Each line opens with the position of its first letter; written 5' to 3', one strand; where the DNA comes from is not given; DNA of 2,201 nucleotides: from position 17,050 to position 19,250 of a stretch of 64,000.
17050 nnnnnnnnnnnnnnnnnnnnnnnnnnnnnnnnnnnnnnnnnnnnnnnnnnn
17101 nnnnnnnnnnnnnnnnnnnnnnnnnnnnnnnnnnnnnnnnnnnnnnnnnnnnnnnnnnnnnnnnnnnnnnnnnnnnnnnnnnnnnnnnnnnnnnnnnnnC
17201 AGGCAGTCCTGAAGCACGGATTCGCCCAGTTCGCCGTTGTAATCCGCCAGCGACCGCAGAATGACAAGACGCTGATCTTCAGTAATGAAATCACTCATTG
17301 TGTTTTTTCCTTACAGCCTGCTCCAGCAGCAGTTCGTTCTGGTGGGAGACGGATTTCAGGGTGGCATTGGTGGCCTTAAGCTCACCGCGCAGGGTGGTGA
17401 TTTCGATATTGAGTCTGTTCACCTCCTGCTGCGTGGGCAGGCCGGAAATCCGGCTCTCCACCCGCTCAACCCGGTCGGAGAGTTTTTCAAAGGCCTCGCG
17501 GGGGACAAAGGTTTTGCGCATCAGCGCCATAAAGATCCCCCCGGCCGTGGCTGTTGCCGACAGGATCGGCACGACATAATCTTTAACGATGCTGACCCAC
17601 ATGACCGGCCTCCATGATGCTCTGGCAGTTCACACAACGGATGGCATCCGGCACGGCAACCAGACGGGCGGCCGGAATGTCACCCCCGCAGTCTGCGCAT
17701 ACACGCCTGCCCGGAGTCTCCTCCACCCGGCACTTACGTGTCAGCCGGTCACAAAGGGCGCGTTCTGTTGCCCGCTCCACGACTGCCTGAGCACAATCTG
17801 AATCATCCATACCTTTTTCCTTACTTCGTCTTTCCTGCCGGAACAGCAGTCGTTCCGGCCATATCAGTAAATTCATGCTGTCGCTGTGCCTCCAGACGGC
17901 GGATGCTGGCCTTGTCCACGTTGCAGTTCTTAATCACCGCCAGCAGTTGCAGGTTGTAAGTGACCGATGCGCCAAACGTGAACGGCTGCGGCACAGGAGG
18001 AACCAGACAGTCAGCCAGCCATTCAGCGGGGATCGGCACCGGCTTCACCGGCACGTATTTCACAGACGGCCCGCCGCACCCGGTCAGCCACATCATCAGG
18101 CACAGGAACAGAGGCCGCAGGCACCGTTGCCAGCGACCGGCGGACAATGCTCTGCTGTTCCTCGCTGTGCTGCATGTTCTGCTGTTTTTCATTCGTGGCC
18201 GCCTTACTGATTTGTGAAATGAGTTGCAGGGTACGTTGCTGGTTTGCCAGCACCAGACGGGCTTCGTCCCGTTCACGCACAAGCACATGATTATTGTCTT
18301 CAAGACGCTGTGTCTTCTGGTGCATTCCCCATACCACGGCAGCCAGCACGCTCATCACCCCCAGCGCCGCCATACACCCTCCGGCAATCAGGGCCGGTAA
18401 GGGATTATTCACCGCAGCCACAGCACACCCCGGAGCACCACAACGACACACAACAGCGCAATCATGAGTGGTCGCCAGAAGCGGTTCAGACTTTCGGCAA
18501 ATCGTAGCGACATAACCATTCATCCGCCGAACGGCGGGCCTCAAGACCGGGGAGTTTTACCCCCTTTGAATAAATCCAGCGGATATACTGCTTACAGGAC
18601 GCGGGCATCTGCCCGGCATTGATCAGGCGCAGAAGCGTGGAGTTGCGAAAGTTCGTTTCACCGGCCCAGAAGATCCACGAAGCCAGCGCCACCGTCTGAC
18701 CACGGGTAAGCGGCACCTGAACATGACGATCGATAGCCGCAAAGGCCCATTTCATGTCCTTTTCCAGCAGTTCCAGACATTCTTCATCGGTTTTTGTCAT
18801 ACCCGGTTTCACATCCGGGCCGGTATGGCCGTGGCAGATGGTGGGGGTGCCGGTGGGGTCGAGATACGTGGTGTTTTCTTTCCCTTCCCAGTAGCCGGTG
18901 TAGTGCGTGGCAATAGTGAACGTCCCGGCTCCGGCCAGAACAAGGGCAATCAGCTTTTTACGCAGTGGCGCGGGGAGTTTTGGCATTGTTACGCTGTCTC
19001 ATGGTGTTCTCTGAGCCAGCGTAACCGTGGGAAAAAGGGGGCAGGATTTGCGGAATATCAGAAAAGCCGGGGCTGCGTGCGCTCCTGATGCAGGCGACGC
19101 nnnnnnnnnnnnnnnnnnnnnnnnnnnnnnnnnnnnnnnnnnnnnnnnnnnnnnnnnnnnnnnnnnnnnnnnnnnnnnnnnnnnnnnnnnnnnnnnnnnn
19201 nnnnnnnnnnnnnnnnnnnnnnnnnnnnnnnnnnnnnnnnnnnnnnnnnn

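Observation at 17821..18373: Overlapped i-spanin/o-spanin pair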

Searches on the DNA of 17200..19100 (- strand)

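Call 5: search_dna_similar(query=window:17200-19100:-, collection=phages, mode=distant, max_rows=25)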
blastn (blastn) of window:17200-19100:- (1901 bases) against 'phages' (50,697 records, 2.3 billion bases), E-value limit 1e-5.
Records with a match: 2; places in all: 2; records where one place covers at least 80% of the query: 2.
Best place of each record, by identity: 80-90% 2.
By first word of the organism name: Stx2c-converting 1; Stx1a-converting 1.
By host as written in the record: - 2.
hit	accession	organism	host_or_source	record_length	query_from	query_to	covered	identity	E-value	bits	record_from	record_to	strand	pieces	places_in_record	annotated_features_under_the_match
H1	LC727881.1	Stx2c-converting phage Stx2c_JNE082796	-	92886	1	1901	100%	89.7%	0e+0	2544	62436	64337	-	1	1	region of the inserted Bacteriophage Mu-like phage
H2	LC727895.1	Stx1a-converting phage Stx1_JNE122137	-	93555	1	1901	100%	89.6%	0e+0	2529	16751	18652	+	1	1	region of the inserted Bacteriophage Mu-like phage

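Call 6: search_dna_similar(query=window:17200-19100:-, collection=ecoli_genomes, mode=near, max_rows=20)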
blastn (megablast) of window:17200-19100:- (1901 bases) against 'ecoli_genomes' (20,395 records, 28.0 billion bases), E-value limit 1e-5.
Records with a match: 231; places in all: 269; records where one place covers at least 80% of the query: 231.
Genomes with a match: 230 of 5426; with a place that covers at least 80% of the query: 230. Places per genome that has any: lowest 1, median 1, highest 4. On chromosomes: 268 places; on plasmids: 1.
Best place of each record, by identity: >=99% 1; 95-99% 16; 90-95% 16; 80-90% 198.
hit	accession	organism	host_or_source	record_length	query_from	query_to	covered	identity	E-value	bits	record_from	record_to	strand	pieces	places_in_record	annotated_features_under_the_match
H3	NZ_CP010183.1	Escherichia coli strain M3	mouse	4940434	1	1901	100%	98.7%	0e+0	3373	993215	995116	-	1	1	lysozyme | hypothetical protein | DUF2730 family protein | lysC: Rz1-like lysis system protein LysC | TraR/DksA family transcriptional regulator | and 2 other names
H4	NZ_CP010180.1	Escherichia coli strain M1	mouse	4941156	1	1901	100%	98.7%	0e+0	3373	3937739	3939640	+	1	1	lysozyme | hypothetical protein | DUF2730 family protein | lysC: Rz1-like lysis system protein LysC | TraR/DksA family transcriptional regulator | and 2 other names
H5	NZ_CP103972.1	Escherichia coli strain DLI.5a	marine sediment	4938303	1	1860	98%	100.0%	0e+0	3435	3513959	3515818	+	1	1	lysozyme | hypothetical protein | DUF2730 family protein | TraR/DksA family transcriptional regulator | lysC: Rz1-like lysis system protein LysC | and 2 other names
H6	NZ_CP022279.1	Escherichia coli strain STEC299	Marmota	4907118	1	1901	100%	97.5%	0e+0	3251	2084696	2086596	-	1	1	lysozyme | hypothetical protein | DUF2730 family protein | TraR/DksA family transcriptional regulator | lysC: Rz1-like lysis system protein LysC | and 2 other names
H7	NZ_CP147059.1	Escherichia coli strain JKHS016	hospital wastewater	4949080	1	1901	100%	97.5%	0e+0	3245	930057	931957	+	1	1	lysozyme | hypothetical protein (x2) | DUF2730 family protein | TraR/DksA family transcriptional regulator | lysC: Rz1-like lysis system protein LysC | and 1 other names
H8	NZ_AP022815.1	Escherichia coli strain JE86-ST05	Homo sapiens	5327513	1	1901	100%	97.4%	0e+0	3240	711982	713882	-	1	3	lysozyme | hypothetical protein (x2) | DUF2730 family protein | TraR/DksA family transcriptional regulator | lysC: hypothetical protein | and 1 other names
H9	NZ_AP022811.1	Escherichia coli strain JE86-ST02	Homo sapiens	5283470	1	1901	100%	97.4%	0e+0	3236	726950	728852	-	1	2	lysozyme | hypothetical protein | DUF2730 family protein | TraR/DksA family transcriptional regulator | lysC: Rz1-like lysis system protein LysC | and 2 other names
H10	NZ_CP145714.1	Escherichia coli strain S1-CAM-01-A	Homo sapiens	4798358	1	1901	100%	97.4%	0e+0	3234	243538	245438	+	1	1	lysozyme | hypothetical protein (x2) | DUF2730 family protein | TraR/DksA family transcriptional regulator | lysC: Rz1-like lysis system protein LysC | and 1 other names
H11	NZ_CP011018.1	Escherichia coli strain CI5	Homo sapiens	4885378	1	1901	100%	97.3%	0e+0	3223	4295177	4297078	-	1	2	lysozyme | hypothetical protein | DUF2730 family protein | lysC: Rz1-like lysis system protein LysC | TraR/DksA family transcriptional regulator | and 2 other names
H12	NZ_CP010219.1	Escherichia coli strain M18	mouse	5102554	1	1900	100%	97.2%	0e+0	3210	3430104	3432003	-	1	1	lysozyme | hypothetical protein | DUF2730 family protein | lysC: Rz1-like lysis system protein LysC | TraR/DksA family transcriptional regulator | and 2 other names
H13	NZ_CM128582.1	Escherichia coli strain 600029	Homo sapiens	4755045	1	1901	100%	96.7%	0e+0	3162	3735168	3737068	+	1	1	lysozyme | hypothetical protein | DUF2730 family protein | lysC: Rz1-like lysis system protein LysC | TraR/DksA family transcriptional regulator | and 2 other names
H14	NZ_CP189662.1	Escherichia coli strain 102651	Homo sapiens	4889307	1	1901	100%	96.7%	0e+0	3162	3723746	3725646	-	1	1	lysozyme | hypothetical protein | DUF2730 family protein | lysC: Rz1-like lysis system protein LysC | TraR/DksA family transcriptional regulator | and 2 other names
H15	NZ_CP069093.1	Escherichia coli strain TOE17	Homo sapiens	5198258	1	1901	100%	96.6%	0e+0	3151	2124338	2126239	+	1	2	lysozyme | hypothetical protein | DUF2730 family protein | lysC: Rz1-like lysis system protein LysC | TraR/DksA family transcriptional regulator | and 2 other names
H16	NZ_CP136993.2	Escherichia coli strain HH35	Pre-treated sample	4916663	1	1901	100%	96.5%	0e+0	3145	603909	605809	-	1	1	lysozyme | hypothetical protein (x3) | DUF2730 family protein | TraR/DksA family transcriptional regulator | Mor transcription activator family protein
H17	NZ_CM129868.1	Escherichia coli strain PO06021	seawater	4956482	1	1901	100%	96.5%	0e+0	3145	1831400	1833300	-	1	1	lysozyme | hypothetical protein | DUF2730 family protein | lysC: Rz1-like lysis system protein LysC | TraR/DksA family transcriptional regulator | and 2 other names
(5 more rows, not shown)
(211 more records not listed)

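Call 7: get_annotated_region(hit=H1, flank=3000)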
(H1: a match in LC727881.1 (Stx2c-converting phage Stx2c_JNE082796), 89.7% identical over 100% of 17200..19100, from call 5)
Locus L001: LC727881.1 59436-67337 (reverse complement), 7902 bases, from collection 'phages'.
description: Stx2c-converting phage Stx2c_JNE082796 DNA, complete genome.
organism: Stx2c-converting phage Stx2c_JNE082796 (NCBI taxid 2977475)
taxonomy: Viruses; Duplodnaviria; Heunggongvirae; Uroviricota; Caudoviricetes
host: -; source: -; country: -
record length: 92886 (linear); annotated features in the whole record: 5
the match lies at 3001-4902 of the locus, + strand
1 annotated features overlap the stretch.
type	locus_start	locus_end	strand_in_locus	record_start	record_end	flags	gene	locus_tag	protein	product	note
misc_feature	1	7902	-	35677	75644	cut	-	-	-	-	region of the inserted Bacteriophage Mu-like phage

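Call 8: get_annotated_region(hit=H5, flank=2500)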
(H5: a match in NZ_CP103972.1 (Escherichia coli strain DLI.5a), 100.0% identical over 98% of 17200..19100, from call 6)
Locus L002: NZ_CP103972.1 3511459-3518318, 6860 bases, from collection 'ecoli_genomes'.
description: Escherichia coli strain DLI.5a chromosome, complete genome
organism: Escherichia coli strain DLI.5a (NCBI taxid 562)
replicon: chromosome; assembly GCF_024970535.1
host: -; source: marine sediment; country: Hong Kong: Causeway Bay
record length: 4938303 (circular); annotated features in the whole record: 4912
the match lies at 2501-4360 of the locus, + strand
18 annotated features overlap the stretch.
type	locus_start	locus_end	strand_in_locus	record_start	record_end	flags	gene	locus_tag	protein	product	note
CDS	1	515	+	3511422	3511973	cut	-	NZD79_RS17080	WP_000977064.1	SANT/Myb-like DNA-binding domain-containing protein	-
CDS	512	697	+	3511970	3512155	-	-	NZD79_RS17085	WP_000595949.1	hypothetical protein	-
CDS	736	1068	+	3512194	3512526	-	-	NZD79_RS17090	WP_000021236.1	hypothetical protein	-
CDS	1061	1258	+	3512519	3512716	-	-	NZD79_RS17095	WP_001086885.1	hypothetical protein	-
CDS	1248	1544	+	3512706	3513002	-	-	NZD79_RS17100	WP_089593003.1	hypothetical protein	-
CDS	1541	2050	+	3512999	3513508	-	-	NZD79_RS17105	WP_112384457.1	gp16 family protein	-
CDS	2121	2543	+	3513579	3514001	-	-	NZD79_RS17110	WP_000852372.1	Mor transcription activator family protein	-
CDS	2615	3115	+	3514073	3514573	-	-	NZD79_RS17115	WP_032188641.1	lysozyme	-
CDS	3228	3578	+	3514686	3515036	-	-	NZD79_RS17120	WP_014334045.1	hypothetical protein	-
CDS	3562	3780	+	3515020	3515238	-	lysC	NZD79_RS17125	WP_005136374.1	Rz1-like lysis system protein LysC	-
CDS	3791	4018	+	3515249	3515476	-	-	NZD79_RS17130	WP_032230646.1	TraR/DksA family transcriptional regulator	-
CDS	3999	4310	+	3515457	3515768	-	-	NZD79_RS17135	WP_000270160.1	DUF2730 family protein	-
CDS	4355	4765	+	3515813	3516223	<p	-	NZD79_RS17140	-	putative phage tail protein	incomplete; partial in the middle of a contig; missing N-terminus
CDS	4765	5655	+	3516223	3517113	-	-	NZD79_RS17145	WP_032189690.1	hypothetical protein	-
CDS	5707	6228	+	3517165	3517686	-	-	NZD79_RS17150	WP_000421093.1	tail fiber assembly protein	-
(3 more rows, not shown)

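Call 9: get_annotated_region(hit=H7, flank=500)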
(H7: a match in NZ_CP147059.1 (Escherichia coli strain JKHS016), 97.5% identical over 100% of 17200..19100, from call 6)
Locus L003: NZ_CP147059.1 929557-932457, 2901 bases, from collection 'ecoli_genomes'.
description: Escherichia coli strain JKHS016 chromosome, complete genome
organism: Escherichia coli strain JKHS016 (NCBI taxid 562)
replicon: chromosome; assembly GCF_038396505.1
host: -; source: hospital wastewater; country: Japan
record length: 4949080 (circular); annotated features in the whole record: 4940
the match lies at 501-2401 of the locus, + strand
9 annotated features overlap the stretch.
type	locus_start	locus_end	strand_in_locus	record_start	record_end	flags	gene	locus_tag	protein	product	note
CDS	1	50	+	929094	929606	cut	-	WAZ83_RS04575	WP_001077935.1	gp16 family protein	-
CDS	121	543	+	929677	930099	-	-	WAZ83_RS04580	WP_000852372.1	Mor transcription activator family protein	-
CDS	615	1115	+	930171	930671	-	-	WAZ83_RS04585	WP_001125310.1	lysozyme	-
CDS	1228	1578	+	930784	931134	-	-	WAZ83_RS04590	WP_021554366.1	hypothetical protein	-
CDS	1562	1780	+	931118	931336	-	lysC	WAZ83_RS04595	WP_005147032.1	Rz1-like lysis system protein LysC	-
CDS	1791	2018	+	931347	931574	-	-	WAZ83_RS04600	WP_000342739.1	TraR/DksA family transcriptional regulator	-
CDS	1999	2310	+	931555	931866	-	-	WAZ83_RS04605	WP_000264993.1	DUF2730 family protein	-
CDS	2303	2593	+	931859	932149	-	-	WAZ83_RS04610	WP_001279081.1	hypothetical protein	-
CDS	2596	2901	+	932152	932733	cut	-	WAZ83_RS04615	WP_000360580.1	phage protein Gp27 family protein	-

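Call 11: search_dna_similar(query=window:17780-18560:-, collection=ecoli_genomes, mode=distant, max_rows=40, rows=spread)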
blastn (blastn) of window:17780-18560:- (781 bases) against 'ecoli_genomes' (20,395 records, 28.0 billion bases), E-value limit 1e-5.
Records with a match: 231; places in all: 270; records where one place covers at least 80% of the query: 230.
Genomes with a match: 230 of 5426; with a place that covers at least 80% of the query: 229. Places per genome that has any: lowest 1, median 1, highest 4. On chromosomes: 269 places; on plasmids: 1.
Best place of each record, by identity: >=99% 3; 95-99% 15; 90-95% 210; 80-90% 3.
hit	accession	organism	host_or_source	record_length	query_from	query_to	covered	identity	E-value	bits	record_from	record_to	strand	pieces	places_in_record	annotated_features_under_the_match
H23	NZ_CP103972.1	Escherichia coli strain DLI.5a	marine sediment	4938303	1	781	100%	100.0%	0e+0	1409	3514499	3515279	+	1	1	hypothetical protein | lysC: Rz1-like lysis system protein LysC | lysozyme | TraR/DksA family transcriptional regulator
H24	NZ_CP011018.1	Escherichia coli strain CI5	Homo sapiens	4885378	1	780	100%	97.9%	0e+0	1335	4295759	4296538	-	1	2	hypothetical protein | lysC: Rz1-like lysis system protein LysC | lysozyme | TraR/DksA family transcriptional regulator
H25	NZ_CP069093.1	Escherichia coli strain TOE17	Homo sapiens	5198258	1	780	100%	96.2%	0e+0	1272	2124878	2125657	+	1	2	hypothetical protein | lysC: Rz1-like lysis system protein LysC | lysozyme | TraR/DksA family transcriptional regulator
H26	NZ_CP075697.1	Escherichia coli strain STEC2018-607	Homo sapiens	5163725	1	779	100%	94.5%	0e+0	1208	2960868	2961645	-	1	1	hypothetical protein | lysC: Rz1-like lysis system protein LysC | lysozyme | TraR/DksA family transcriptional regulator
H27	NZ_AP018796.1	Escherichia coli strain E2855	Bos taurus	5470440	1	779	100%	91.5%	0e+0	1108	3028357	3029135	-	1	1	endopeptidase | lysC: Rz1-like lysis system protein LysC | lysozyme | TraR/DksA family transcriptional regulator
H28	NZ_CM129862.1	Escherichia coli strain SW070917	wastewater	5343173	1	779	100%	91.5%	0e+0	1108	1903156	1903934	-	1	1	endopeptidase | lysC: Rz1-like lysis system protein LysC | lysozyme | TraR/DksA family transcriptional regulator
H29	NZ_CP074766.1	Escherichia coli strain 99_0849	Homo sapiens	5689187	1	779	100%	91.5%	0e+0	1108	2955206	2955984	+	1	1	endopeptidase | lysC: hypothetical protein | lysozyme | TraR/DksA family transcriptional regulator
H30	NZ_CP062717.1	Escherichia coli O157:H7 strain Z1825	Bovine Faeces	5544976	1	779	100%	91.4%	0e+0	1104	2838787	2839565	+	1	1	endopeptidase | lysC: Rz1-like lysis system protein LysC | lysozyme | TraR/DksA family transcriptional regulator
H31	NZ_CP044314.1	Escherichia coli strain RM9245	feces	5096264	1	779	100%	91.1%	0e+0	1091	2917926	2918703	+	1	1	endopeptidase | lysC: Rz1-like lysis system protein LysC | lysozyme | TraR/DksA family transcriptional regulator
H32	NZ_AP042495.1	Escherichia coli strain OkiPb01678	bovine feces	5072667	1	779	100%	91.0%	0e+0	1090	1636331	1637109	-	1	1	endopeptidase | lysC: Rz1-like lysis system protein LysC | lysozyme | TraR/DksA family transcriptional regulator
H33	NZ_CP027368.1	Escherichia coli strain 2014C-3307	Homo sapiens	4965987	1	779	100%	90.9%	0e+0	1086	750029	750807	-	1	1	endopeptidase | lysC: Rz1-like lysis system protein LysC | lysozyme | TraR/DksA family transcriptional regulator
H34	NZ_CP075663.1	Escherichia coli strain STEC2017-197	Homo sapiens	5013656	1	779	100%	90.9%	0e+0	1086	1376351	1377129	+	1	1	endopeptidase | lysC: Rz1-like lysis system protein LysC | lysozyme | TraR/DksA family transcriptional regulator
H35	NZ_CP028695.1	Escherichia coli strain 107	cattle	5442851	1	779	100%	90.9%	0e+0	1086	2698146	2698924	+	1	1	endopeptidase | lysC: Rz1-like lysis system protein LysC | lysozyme | TraR/DksA family transcriptional regulator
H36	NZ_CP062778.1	Escherichia coli O157:H7 strain Z1836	Bovine Faeces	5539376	1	779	100%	90.9%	0e+0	1086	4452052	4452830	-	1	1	endopeptidase | lysC: Rz1-like lysis system protein LysC | lysozyme | TraR/DksA family transcriptional regulator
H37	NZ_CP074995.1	Escherichia coli strain 8479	Homo sapiens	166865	1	779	100%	90.9%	0e+0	1086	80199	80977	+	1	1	endopeptidase | lysC: hypothetical protein | lysozyme | TraR/DksA family transcriptional regulator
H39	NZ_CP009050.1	Escherichia coli NCCP15648 strain NCCP15648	stool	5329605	1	780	100%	90.8%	0e+0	1083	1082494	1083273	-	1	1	hypothetical protein | lysC: Rz1-like lysis system protein LysC | lysozyme | TraR/DksA family transcriptional regulator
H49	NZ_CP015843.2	Escherichia coli O157:H7 strain FRIK2455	Bos taurus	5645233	1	779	100%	90.6%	0e+0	1073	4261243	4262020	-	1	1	endopeptidase | lysC: Rz1-like lysis system protein LysC | lysozyme | TraR/DksA family transcriptional regulator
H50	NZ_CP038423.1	Escherichia coli O157:H7 strain 7409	bovine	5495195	1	779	100%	90.6%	0e+0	1073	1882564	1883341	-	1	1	endopeptidase | lysC: Rz1-like lysis system protein LysC | lysozyme | TraR/DksA family transcriptional regulator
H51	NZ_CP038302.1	Escherichia coli O157:H7 strain SS TX 313-1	cattle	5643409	1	779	100%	90.6%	0e+0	1073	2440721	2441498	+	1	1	endopeptidase | lysC: Rz1-like lysis system protein LysC | lysozyme | TraR/DksA family transcriptional regulator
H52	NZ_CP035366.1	Escherichia coli O157:H7 strain C1-057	Rectal fecal grab samples from a ...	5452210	1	779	100%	90.6%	0e+0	1073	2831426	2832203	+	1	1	endopeptidase | lysC: Rz1-like lysis system protein LysC | lysozyme | TraR/DksA family transcriptional regulator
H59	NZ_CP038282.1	Escherichia coli O157:H7 strain F8492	beef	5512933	1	779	100%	90.5%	0e+0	1068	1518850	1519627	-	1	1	endopeptidase | lysC: Rz1-like lysis system protein LysC | lysozyme | TraR/DksA family transcriptional regulator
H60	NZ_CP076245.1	Escherichia coli O157:H7 strain Balcarce_24.2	Rectal swab of live bovine cattle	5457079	1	779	100%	90.5%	0e+0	1068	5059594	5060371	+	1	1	endopeptidase | hypothetical protein | lysozyme | TraR/DksA family transcriptional regulator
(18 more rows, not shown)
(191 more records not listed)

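Call 20: get_annotated_region(hit=H27, flank=1500)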
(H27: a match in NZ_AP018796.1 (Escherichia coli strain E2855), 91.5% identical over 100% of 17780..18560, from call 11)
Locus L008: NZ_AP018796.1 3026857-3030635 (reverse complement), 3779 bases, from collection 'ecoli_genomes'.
description: Escherichia coli strain E2855 chromosome, complete genome
organism: Escherichia coli strain E2855 (NCBI taxid 562)
replicon: chromosome; assembly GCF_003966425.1
host: Bos taurus; source: -; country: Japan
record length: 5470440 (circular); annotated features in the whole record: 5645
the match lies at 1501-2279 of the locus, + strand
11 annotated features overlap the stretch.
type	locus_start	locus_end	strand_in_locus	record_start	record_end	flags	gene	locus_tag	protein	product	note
CDS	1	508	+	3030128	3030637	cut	-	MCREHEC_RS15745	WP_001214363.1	gp16 family protein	-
CDS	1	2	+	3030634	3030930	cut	-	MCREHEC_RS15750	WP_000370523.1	hypothetical protein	-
CDS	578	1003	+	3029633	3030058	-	-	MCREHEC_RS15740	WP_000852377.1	Mor transcription activator family protein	-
CDS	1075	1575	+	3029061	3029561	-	-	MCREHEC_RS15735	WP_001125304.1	lysozyme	-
CDS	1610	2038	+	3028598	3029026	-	-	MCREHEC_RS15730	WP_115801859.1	endopeptidase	-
CDS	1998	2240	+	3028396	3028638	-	lysC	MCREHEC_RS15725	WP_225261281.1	Rz1-like lysis system protein LysC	-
CDS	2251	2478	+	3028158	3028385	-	-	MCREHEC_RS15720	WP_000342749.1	TraR/DksA family transcriptional regulator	-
CDS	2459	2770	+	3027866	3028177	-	-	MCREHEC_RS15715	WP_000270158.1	DUF2730 family protein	-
CDS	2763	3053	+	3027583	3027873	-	-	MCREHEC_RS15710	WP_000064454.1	VpaChn25_0724 family phage protein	-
CDS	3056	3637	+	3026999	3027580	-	-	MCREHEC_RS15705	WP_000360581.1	phage protein Gp27 family protein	-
CDS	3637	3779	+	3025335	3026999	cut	-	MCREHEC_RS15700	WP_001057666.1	hypothetical protein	-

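Call 21: get_annotated_region(hit=H39, flank=1500)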
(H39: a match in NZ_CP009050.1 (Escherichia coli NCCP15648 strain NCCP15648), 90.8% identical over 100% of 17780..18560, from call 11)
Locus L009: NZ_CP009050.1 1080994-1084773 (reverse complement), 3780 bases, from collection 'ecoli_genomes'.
description: Escherichia coli NCCP15648 chromosome, complete genome
organism: Escherichia coli NCCP15648 strain NCCP15648 (NCBI taxid 1200752)
replicon: chromosome; assembly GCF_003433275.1
host: -; source: stool; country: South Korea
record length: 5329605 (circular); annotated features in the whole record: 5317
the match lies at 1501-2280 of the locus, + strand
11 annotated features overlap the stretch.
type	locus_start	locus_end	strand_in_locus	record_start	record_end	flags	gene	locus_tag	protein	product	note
CDS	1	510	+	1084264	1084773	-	-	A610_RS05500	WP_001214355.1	gp16 family protein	-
CDS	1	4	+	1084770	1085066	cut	-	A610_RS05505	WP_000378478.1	hypothetical protein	-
CDS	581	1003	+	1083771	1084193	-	-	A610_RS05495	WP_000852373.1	Mor transcription activator family protein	-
CDS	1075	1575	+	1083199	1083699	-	-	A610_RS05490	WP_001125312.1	lysozyme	-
CDS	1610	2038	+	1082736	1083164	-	-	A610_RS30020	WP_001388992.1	hypothetical protein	-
CDS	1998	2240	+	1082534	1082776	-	lysC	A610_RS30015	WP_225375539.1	Rz1-like lysis system protein LysC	-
CDS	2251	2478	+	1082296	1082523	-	-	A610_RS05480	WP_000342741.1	TraR/DksA family transcriptional regulator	-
CDS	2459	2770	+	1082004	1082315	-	-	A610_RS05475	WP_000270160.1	DUF2730 family protein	-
CDS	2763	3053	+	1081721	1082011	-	-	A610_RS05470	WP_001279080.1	VpaChn25_0724 family phage protein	-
CDS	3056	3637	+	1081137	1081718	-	-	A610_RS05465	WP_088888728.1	phage protein Gp27 family protein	-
CDS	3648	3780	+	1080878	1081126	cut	-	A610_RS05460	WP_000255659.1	hypothetical protein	-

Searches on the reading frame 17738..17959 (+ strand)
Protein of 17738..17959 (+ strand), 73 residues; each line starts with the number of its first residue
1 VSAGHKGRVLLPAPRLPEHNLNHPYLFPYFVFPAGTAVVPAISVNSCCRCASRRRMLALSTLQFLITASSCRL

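Call 63: search_protein_families(library=phrogs, proteins=[window:17738-17959:+], max_evalue=0.1)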
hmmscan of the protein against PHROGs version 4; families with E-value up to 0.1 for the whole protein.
window:17738-17959:+ (73 aa): 0 families
